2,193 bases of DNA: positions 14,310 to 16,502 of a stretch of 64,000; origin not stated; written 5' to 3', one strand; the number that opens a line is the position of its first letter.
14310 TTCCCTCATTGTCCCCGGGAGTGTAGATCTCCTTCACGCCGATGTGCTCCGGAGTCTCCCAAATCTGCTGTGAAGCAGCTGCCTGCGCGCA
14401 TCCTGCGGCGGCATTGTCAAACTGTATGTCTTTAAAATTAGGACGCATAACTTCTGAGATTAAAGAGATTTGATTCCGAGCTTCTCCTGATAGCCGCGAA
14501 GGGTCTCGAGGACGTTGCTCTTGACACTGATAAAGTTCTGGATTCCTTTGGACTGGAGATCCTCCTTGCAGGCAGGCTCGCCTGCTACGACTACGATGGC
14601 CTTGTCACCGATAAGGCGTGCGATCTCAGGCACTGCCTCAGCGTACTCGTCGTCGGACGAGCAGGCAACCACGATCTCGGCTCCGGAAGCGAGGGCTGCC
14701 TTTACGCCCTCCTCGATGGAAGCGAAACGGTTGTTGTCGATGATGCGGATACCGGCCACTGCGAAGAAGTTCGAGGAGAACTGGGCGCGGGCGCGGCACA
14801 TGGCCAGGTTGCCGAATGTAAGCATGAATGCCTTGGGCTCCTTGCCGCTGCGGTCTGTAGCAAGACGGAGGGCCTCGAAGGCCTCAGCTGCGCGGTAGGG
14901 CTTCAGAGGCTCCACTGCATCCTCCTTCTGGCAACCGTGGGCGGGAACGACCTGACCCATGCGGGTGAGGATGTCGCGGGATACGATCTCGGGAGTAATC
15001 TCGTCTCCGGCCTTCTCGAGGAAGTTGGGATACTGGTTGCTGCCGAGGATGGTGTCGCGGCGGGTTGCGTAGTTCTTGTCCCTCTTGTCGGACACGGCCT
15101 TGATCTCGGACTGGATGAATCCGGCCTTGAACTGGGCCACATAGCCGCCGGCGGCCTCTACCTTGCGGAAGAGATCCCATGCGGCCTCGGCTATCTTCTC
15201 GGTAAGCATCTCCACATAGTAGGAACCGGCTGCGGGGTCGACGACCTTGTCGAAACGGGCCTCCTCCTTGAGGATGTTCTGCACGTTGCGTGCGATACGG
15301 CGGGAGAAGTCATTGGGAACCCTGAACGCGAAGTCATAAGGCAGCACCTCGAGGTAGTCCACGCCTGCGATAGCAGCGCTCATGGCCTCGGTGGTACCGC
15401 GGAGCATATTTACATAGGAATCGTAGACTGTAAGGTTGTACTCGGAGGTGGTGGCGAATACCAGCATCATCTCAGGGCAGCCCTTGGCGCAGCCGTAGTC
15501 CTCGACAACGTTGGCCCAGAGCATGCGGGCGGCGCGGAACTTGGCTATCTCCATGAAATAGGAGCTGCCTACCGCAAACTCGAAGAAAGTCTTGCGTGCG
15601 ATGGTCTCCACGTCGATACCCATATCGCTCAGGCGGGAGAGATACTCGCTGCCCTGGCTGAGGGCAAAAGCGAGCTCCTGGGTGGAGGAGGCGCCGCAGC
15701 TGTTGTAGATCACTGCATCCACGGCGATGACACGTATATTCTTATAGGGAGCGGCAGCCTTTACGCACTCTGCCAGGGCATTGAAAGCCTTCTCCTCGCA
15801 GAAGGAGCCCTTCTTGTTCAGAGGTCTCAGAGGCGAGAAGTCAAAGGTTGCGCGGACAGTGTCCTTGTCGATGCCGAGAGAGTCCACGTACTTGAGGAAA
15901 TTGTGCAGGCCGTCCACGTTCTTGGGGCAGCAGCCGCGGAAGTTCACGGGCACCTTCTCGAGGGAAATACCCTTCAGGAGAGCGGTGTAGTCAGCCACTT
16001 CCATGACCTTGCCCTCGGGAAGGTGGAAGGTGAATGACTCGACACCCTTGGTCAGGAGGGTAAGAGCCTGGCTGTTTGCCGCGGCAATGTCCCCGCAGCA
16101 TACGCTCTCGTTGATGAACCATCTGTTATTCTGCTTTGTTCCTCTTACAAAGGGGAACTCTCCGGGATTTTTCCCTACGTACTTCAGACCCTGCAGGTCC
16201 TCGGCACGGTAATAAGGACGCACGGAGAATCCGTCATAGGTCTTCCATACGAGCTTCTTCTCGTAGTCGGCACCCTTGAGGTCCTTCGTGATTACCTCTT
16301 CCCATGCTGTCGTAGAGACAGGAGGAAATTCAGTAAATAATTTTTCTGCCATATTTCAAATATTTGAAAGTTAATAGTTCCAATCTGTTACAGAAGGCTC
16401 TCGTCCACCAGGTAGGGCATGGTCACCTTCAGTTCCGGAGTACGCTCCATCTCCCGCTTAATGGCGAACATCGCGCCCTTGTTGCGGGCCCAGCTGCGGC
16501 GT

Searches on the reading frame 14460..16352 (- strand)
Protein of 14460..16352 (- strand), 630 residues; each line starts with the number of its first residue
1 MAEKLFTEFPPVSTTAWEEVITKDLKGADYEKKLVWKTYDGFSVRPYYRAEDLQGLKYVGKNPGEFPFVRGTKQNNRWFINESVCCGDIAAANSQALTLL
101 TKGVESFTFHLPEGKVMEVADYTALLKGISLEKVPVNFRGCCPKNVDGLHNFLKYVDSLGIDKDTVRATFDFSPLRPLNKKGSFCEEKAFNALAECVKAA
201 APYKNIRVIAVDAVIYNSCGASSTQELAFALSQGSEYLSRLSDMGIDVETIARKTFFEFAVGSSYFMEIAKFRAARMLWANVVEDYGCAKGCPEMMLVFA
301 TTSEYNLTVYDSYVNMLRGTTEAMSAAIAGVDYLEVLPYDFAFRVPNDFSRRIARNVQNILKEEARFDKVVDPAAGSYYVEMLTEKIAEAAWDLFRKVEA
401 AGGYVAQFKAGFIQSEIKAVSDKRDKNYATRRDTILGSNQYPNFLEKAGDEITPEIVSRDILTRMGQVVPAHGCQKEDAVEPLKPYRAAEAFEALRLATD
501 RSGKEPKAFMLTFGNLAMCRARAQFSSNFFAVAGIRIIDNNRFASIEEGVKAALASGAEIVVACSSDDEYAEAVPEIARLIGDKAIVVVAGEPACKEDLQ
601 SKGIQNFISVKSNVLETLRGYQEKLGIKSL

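Call 55: search_protein_families(library=pfam, proteins=[window:14460-16352:-], max_evalue=0.001)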
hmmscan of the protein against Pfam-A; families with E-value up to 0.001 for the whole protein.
window:14460-16352:- (630 aa): 1 family
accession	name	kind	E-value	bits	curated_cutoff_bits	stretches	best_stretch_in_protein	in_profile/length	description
PF01642.28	MM_CoA_mutase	-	6.3e-131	437.9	22.1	1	37-539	1-505/512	Methylmalonyl-CoA mutase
